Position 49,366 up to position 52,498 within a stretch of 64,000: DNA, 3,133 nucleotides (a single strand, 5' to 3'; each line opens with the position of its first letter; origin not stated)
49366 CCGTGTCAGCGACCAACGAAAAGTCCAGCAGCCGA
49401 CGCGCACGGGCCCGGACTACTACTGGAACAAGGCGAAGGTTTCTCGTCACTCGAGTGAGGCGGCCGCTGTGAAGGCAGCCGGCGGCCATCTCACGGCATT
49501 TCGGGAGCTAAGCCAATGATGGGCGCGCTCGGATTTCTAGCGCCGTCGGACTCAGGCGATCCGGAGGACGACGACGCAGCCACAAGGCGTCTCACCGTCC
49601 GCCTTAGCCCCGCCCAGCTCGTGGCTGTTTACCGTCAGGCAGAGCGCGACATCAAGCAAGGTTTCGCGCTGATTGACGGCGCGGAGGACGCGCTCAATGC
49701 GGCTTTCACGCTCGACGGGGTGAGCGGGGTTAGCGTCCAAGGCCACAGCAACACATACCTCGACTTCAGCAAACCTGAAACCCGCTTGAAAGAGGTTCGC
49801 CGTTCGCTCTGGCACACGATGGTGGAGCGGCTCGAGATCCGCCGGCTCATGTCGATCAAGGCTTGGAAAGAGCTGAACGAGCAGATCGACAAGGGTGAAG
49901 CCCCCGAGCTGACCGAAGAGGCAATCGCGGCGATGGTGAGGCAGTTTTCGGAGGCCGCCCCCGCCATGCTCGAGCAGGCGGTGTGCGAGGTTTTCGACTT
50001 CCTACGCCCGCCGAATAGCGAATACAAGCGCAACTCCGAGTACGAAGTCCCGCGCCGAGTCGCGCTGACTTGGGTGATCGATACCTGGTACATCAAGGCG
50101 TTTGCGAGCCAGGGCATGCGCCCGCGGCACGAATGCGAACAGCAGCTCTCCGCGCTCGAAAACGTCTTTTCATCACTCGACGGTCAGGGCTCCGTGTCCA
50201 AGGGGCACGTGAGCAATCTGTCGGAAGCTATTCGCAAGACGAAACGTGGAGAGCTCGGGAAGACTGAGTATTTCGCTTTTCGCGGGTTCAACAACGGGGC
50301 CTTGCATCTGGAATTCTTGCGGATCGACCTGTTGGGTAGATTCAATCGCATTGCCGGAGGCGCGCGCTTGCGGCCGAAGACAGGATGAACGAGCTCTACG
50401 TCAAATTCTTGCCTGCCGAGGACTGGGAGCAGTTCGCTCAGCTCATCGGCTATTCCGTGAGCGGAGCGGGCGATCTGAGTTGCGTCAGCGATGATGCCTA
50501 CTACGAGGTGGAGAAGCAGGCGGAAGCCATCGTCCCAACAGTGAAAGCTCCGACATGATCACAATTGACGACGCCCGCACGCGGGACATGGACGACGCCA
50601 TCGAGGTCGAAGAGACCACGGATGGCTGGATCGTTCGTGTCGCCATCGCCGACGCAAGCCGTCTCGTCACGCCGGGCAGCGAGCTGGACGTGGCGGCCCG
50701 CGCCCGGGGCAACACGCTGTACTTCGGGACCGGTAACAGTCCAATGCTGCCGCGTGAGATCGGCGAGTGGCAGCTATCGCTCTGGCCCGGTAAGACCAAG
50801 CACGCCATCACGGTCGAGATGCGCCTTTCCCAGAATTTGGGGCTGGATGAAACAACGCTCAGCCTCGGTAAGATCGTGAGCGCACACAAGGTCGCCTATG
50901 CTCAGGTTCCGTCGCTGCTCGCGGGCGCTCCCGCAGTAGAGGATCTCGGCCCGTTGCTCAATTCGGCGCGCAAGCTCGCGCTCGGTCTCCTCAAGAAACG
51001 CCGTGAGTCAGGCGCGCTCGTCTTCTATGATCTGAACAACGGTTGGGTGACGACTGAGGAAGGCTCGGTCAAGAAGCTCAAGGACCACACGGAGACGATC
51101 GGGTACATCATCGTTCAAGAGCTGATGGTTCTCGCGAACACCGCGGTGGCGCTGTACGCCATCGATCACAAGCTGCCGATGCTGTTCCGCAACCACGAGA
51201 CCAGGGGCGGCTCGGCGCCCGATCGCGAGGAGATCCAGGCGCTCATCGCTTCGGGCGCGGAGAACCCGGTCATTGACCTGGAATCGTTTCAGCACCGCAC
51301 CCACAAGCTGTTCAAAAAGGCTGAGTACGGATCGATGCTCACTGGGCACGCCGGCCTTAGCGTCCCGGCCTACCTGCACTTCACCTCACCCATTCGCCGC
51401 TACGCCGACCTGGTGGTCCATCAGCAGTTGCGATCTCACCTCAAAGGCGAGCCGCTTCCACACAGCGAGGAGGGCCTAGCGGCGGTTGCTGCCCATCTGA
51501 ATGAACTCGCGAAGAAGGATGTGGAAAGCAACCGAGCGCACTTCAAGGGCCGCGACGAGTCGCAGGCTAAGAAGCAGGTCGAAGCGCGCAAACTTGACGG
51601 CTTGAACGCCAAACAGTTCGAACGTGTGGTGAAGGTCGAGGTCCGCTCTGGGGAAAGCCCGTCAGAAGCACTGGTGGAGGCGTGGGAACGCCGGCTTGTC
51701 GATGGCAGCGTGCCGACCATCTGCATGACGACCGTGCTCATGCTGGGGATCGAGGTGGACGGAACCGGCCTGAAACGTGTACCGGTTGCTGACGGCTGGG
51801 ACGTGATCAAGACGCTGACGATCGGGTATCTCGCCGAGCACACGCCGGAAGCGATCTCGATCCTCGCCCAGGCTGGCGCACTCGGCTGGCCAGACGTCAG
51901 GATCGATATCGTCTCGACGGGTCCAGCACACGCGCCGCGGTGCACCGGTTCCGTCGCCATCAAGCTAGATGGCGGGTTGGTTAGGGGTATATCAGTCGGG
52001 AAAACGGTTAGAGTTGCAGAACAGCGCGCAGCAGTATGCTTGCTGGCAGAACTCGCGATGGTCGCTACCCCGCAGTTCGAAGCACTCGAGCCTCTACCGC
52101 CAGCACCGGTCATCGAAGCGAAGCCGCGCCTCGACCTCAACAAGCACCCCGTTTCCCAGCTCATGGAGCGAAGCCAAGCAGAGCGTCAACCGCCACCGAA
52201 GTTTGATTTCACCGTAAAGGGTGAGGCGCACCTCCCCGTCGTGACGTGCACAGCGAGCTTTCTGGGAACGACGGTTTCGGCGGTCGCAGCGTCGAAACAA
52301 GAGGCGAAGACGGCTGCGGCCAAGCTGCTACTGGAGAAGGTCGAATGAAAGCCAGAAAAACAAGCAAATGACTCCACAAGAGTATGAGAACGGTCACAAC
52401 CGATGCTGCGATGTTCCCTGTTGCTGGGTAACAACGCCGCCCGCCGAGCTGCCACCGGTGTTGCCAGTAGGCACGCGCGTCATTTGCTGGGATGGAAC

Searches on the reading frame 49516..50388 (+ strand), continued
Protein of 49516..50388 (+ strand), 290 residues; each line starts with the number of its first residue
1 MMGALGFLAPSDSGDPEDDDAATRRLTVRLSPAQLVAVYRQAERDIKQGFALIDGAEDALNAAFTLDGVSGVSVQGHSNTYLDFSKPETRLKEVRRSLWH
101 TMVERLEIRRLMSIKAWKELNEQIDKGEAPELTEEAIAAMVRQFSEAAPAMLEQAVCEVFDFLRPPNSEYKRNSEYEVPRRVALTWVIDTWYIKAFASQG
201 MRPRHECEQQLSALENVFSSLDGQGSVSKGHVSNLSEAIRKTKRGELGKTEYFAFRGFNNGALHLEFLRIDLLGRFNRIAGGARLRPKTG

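Call 97: search_dna_similar(query=window:49516-50388:+, collection=plasmids, mode=protein, max_evalue=0.001, max_rows=15)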
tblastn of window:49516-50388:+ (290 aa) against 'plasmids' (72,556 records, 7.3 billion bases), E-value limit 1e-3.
Records with a match: 3546; places in all: 3563; records where one place covers at least 80% of the query: 1965.
Best place of each record, by identity: <60% 3546.
By first word of the organism name: Escherichia 1513; Klebsiella 1103; Salmonella 406; Enterobacter 157; Shigella 106; Citrobacter 65; Serratia 47; Pseudomonas 30; Raoultella 19; uncultured 10; and 38 more.
By predicted mobility (MOB-suite, as given by PLSDB): conjugative 3310; mobilizable 152; non-mobilizable 84.
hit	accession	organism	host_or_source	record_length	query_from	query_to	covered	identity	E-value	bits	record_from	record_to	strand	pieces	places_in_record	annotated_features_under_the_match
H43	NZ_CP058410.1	Trichlorobacter lovleyi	whole genome,river sediment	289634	26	288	91%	36.9%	1e-39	154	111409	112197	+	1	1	DUF4942 domain-containing protein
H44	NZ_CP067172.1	Paracoccus aestuarii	cell culture,isolated from tidal flat ...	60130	26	287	90%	27.3%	7e-12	73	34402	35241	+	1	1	DUF4942 domain-containing protein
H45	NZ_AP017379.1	Desulfovibrio ferrophilus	-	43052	16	281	92%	26.6%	2e-11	72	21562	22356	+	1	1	DUF4942 domain-containing protein | hypothetical protein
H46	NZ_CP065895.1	Paracoccus marcusii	Cancer pagurus,whole ...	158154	52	279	79%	29.5%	7e-16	85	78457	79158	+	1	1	DUF4942 domain-containing protein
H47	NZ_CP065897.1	Paracoccus marcusii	Cancer pagurus,whole ...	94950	52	279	79%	29.5%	2e-15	84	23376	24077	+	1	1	DUF4942 domain-containing protein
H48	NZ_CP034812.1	Paracoccus sp. Arc7-R13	-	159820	52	279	79%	29.5%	3e-15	83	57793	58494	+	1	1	DUF4942 domain-containing protein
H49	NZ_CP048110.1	Klebsiella michiganensis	Bactrocera dorsalis,cell culture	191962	38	279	83%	27.7%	7e-11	70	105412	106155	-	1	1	DUF4942 domain-containing protein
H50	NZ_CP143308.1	Paracoccus marcusii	Soil sample,soil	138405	52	279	79%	29.1%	2e-15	84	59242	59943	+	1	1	DUF4942 domain-containing protein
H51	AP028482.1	Serratia marcescens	Homo sapiens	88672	48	280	80%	28.5%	9e-11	70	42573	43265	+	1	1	hypothetical protein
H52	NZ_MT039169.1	Serratia marcescens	-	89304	48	280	80%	28.5%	1e-10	69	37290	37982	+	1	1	DUF4942 domain-containing protein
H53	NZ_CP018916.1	Serratia marcescens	Homo sapiens,University of Michigan ...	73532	48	280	80%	28.5%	1e-10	69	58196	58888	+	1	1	DUF4942 domain-containing protein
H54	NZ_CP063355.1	Serratia marcescens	silkworm,whole organism,blood from ...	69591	48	280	80%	28.0%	1e-10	69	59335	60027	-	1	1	DUF4942 domain-containing protein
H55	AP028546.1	Serratia marcescens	Homo sapiens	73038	48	280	80%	28.0%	6e-10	67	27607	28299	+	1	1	hypothetical protein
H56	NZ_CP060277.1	Serratia ureilytica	plant,single cell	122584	48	280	80%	27.6%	4e-11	71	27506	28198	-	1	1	DUF4942 domain-containing protein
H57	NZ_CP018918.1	Serratia marcescens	Homo sapiens,University of Michigan ...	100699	48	280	80%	27.6%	9e-11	70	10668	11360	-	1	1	DUF4942 domain-containing protein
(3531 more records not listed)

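Call 98: get_annotated_region(hit=H49, flank=8000)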
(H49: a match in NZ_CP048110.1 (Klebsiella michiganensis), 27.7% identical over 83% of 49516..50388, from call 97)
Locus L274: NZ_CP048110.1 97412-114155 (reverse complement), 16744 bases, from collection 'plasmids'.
description: Klebsiella michiganensis strain BD177 plasmid unnamed2
organism: Klebsiella michiganensis (NCBI taxid 1134687)
taxonomy: Bacteria; Pseudomonadota; Gammaproteobacteria; Enterobacterales; Enterobacteriaceae; Klebsiella; Klebsiella michiganensis
host: -; source: Bactrocera dorsalis,cell culture; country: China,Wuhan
typing (MOB-suite, as given by PLSDB): non-mobilizable; replicon rep_cluster_1418
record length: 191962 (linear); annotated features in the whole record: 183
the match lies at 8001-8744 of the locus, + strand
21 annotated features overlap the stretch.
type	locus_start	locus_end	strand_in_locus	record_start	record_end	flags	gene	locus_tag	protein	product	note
CDS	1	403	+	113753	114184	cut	-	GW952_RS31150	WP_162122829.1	antirestriction protein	-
CDS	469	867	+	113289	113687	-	-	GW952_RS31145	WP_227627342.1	DUF1380 domain-containing protein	-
CDS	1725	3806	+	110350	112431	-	-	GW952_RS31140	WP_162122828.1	ParB/RepB/Spo0J family partition protein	-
CDS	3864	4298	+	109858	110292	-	psiB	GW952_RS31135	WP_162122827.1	conjugation system SOS inhibitor PsiB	-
CDS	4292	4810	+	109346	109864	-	-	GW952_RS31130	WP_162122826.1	plasmid SOS inhibition protein A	-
CDS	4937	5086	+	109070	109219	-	-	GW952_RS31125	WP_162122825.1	hypothetical protein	-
CDS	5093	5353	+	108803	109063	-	-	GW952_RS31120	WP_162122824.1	DNA polymerase III subunit theta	GO:0006260 - DNA replication [Evidence IEA]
CDS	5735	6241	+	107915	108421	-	-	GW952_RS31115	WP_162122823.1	antirestriction protein ArdA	-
CDS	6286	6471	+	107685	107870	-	-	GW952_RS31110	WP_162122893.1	hypothetical protein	-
CDS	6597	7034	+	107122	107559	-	-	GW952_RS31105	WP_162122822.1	hypothetical protein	-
CDS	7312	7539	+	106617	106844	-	-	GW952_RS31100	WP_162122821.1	hypothetical protein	-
CDS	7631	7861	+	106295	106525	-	-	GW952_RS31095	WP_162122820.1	hypothetical protein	-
CDS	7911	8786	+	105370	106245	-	-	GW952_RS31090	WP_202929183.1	DUF4942 domain-containing protein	-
CDS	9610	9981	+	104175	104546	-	-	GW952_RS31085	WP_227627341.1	hypothetical protein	-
CDS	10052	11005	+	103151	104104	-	-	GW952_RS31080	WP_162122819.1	Rpn family recombination-promoting nuclease/putative transposase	-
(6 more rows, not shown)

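Call 99: get_annotated_region(hit=H52, flank=8000)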
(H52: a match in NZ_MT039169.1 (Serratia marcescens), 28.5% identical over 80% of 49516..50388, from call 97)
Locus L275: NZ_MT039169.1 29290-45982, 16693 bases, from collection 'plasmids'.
description: Serratia marcescens strain AGR_1577 plasmid unnamed1, complete sequence
organism: Serratia marcescens (NCBI taxid 615)
taxonomy: Bacteria; Pseudomonadota; Gammaproteobacteria; Enterobacterales; Yersiniaceae; Serratia; Serratia marcescens
host: -; source: -; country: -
typing (MOB-suite, as given by PLSDB): mobilizable; replicon rep_cluster_998; relaxase MOBP
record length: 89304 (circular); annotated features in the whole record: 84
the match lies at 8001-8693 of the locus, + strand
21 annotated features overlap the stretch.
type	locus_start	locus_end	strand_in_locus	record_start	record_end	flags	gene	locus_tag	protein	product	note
CDS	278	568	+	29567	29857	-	-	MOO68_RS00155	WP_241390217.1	ribulokinase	-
CDS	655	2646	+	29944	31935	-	-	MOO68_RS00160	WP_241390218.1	ParB/RepB/Spo0J family partition protein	-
CDS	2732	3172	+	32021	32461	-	psiB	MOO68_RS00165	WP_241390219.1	conjugation system SOS inhibitor PsiB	-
CDS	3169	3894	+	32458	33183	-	-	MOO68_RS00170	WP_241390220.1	plasmid SOS inhibition protein A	-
CDS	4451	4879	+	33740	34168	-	-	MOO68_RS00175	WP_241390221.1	dehydrogenase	-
CDS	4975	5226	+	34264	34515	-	-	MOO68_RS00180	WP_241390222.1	type II toxin-antitoxin system Phd/YefM family antitoxin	GO:0045927 - positive regulation of growth [Evidence IEA]; GO:0006355 - regulation of DNA-templated transcription ...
CDS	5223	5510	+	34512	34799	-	-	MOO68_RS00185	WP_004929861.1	type II toxin-antitoxin system RelE/ParE family toxin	GO:0030541 - plasmid partitioning [Evidence IEA]; GO:0051290 - protein heterotetramerization [Evidence IEA]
CDS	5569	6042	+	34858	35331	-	-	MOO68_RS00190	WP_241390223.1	hypothetical protein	-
CDS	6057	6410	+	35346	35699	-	-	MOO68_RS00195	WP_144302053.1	hypothetical protein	-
CDS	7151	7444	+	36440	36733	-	-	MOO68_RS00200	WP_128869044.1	hypothetical protein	-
CDS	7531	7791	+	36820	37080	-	-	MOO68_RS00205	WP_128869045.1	hypothetical protein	-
CDS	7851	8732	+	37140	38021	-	-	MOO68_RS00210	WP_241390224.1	DUF4942 domain-containing protein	-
CDS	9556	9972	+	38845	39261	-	-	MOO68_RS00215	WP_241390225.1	protein TraE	-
CDS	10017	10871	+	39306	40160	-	-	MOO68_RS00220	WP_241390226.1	LPD29 domain-containing protein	-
CDS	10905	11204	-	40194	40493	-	-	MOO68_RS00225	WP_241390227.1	molybdopterin-guanine dinucleotide biosynthesis protein MobC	-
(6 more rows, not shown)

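Call 102: find_encoding_contigs(protein=P0142, flank=8000, max_places=1)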
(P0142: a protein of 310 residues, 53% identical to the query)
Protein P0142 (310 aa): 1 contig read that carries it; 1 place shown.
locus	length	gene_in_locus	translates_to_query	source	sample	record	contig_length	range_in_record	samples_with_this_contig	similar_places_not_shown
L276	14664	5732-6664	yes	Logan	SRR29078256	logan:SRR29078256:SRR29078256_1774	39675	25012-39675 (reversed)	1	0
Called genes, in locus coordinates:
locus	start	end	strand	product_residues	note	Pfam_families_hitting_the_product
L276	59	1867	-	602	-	PF03602:Cons_hypoth95 (faint), PF01555:N6_N4_Mtase, PF04471:Mrr_cat (weak), PF22722:NA-iREase1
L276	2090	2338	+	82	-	-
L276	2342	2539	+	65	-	-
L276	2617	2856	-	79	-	-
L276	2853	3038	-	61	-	-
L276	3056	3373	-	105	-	-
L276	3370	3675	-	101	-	-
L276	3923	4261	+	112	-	-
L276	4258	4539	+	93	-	-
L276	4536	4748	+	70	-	-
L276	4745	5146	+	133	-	-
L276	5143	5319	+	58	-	-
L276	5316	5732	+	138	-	-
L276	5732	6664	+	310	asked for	PF13708:DUF4942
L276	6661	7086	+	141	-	-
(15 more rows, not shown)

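Call 103: find_encoding_contigs(protein=P0143, flank=8000, max_places=1)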
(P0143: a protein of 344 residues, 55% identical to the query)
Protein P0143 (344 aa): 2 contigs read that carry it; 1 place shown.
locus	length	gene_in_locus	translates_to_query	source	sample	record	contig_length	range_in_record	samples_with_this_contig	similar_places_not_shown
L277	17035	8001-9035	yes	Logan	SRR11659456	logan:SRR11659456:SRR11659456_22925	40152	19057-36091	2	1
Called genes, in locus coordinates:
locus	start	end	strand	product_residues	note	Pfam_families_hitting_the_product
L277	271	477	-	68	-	-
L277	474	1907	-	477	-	PF00684:DnaJ_CXXCXGXG (weak)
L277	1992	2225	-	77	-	-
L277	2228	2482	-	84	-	-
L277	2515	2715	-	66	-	-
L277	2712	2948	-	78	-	-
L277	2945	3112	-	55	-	-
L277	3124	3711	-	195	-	-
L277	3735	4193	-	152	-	-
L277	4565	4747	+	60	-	-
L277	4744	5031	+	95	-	-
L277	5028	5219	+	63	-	-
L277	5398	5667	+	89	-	-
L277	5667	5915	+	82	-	-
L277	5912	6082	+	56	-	-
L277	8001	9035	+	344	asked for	PF13708:DUF4942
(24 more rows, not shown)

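Call 109: search_protein_families(library=pfam, proteins=[L002:3779-5161:+, L274:7911-8786:+], max_evalue=0.01)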
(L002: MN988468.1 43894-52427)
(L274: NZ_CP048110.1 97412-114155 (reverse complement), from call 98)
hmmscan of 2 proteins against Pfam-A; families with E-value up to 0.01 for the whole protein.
L002:3779-5161:+ (460 aa): 2 families
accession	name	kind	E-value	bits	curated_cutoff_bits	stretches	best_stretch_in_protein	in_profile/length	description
PF13708.11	DUF4942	-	3.5e-49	167.5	25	1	69-257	2-190/190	Domain of unknown function (DUF4942)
PF05175.20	MTS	-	0.0034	17.5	23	1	363-413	93-149/170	Methyltransferase small domain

L274:7911-8786:+ (291 aa): 1 family
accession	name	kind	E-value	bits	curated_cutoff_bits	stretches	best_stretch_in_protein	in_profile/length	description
PF13708.11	DUF4942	-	1.7e-51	175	25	1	97-284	5-189/190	Domain of unknown function (DUF4942)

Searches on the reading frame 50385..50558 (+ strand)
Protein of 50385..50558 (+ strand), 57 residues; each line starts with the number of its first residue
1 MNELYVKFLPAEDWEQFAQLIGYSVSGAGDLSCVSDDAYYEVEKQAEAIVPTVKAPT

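Call 8: search_protein_families(library=pfam, proteins=[window:50385-50558:+], max_evalue=0.1)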
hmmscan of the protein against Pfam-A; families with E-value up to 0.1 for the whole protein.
window:50385-50558:+ (57 aa): 0 families

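Call 9: search_protein_families(library=phrogs, proteins=[window:50385-50558:+], max_evalue=0.01)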
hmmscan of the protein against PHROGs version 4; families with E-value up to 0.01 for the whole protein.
window:50385-50558:+ (57 aa): 0 families

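Call 10: search_protein_families(library=padloc, proteins=[window:50385-50558:+], max_evalue=0.01)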
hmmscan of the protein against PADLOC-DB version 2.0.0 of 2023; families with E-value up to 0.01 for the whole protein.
window:50385-50558:+ (57 aa): 0 families

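Call 11: search_protein_families(library=ncbifam, proteins=[window:50385-50558:+], max_evalue=0.01)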
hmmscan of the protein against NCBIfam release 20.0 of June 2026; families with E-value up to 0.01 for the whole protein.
window:50385-50558:+ (57 aa): 0 families

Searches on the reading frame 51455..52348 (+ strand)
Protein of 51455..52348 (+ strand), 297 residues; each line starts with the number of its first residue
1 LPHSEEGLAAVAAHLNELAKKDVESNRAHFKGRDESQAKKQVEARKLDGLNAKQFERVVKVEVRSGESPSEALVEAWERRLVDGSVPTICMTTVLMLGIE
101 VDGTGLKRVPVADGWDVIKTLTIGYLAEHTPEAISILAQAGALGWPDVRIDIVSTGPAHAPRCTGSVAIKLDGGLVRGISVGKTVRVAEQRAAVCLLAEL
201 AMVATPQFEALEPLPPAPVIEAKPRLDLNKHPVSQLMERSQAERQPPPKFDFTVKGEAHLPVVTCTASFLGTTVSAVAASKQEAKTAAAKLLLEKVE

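Call 104: search_solved_structures(query=window:51455-52348:+, max_evalue=1, show_alignments=2)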
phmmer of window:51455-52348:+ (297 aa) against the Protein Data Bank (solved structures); distinct sequences matched with E-value up to 1: 8.
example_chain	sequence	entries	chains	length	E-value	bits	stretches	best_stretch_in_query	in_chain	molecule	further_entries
6sdw_A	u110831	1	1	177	0.0023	20.9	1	155-294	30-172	Double-stranded RNA-binding protein Staufen homolog 1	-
6htu_A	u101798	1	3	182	0.0024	20.8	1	155-294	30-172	Double-stranded RNA-binding protein Staufen homolog 1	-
7w0a_B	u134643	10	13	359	0.046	16.6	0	230-296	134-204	Loquacious, isoform D | Isoform PD of Protein Loquacious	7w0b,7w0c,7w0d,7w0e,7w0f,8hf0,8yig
8dfv_K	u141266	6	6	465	0.095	15.6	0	230-296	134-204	Loquacious, isoform B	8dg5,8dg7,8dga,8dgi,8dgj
9thi_A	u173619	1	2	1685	0.1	15.5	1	235-295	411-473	Omono River Virus AK4 strain Subunit A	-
2n3f_A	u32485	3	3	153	0.11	15.4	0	236-292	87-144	Double-stranded RNA-binding protein 4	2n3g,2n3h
7r97_A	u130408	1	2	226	0.44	13.4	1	227-297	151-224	Ribonuclease 3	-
5npg_A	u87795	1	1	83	0.56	13.1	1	230-296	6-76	Loquacious, isoform F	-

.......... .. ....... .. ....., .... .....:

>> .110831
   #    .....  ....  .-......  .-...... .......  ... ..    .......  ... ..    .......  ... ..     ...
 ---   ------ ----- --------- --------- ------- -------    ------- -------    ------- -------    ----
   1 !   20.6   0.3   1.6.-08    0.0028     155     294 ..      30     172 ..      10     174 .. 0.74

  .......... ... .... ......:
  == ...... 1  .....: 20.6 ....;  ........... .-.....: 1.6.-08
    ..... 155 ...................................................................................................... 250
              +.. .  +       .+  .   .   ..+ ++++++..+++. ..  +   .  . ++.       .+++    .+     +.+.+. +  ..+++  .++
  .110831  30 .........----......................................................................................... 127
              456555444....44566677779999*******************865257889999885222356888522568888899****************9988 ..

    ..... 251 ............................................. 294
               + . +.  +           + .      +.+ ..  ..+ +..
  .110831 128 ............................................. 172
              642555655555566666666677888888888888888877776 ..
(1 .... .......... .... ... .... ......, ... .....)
